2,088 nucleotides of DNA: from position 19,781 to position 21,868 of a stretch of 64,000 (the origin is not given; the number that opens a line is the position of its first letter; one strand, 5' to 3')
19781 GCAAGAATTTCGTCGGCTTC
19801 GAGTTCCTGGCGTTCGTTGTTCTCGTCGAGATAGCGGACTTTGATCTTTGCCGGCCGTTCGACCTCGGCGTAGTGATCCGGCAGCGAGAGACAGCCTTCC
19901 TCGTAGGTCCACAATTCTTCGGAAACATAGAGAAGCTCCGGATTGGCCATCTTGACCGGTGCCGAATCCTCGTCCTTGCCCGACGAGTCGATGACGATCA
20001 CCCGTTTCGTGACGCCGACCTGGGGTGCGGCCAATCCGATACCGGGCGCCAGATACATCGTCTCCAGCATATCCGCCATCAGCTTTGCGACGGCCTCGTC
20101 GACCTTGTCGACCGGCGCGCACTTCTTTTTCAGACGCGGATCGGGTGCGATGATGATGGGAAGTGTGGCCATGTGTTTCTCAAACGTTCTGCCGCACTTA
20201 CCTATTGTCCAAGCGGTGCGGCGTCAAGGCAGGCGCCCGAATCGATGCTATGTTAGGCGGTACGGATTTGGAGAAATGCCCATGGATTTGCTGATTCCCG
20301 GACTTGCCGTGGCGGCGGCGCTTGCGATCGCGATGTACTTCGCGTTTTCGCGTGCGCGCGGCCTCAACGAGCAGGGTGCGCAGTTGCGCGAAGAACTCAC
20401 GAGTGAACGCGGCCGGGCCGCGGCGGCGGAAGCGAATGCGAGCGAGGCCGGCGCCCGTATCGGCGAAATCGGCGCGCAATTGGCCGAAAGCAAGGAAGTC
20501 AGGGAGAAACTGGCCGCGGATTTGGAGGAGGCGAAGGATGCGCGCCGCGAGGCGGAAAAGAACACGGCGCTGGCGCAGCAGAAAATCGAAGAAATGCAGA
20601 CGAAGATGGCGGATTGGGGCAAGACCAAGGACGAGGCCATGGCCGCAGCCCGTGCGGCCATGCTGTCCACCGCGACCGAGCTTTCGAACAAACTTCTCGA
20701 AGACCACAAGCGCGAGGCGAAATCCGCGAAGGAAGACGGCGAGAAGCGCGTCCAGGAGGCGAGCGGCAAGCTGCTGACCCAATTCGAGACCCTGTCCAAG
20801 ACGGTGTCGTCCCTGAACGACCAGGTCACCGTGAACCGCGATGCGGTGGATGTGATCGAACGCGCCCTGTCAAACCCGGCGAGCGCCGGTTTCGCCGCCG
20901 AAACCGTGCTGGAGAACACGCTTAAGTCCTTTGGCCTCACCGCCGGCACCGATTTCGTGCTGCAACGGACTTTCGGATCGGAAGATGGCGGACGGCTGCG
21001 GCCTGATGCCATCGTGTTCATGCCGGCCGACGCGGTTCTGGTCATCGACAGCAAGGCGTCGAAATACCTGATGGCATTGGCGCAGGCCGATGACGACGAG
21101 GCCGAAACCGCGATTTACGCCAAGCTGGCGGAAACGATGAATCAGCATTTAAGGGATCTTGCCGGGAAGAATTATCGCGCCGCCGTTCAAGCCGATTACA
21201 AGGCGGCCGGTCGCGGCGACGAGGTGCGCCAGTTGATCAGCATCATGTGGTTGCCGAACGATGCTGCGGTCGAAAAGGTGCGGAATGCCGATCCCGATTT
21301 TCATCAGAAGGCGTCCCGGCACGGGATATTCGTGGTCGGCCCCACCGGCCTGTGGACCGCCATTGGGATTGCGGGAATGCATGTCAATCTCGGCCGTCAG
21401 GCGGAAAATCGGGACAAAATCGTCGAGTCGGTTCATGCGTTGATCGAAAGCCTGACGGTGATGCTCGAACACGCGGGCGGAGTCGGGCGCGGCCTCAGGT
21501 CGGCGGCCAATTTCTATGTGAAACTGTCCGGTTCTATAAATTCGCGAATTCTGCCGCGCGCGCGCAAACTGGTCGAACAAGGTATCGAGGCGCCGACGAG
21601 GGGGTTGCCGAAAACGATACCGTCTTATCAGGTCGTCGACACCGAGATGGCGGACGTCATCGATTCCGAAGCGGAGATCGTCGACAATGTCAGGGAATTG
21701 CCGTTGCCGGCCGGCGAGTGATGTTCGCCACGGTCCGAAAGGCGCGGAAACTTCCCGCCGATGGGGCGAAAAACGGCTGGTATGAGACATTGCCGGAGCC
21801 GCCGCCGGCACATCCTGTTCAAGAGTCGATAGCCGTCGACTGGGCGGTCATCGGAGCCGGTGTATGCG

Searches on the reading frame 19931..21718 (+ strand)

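Call 63: search_protein_families(library=pfam, proteins=[window:19931-21718:+], max_evalue=0.00001)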
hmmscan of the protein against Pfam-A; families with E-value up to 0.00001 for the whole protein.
window:19931-21718:+ (596 aa): 1 family
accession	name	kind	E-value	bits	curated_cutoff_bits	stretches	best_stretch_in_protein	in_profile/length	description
PF02646.22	RmuC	-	4e-50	171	26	1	260-554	7-288/291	RmuC family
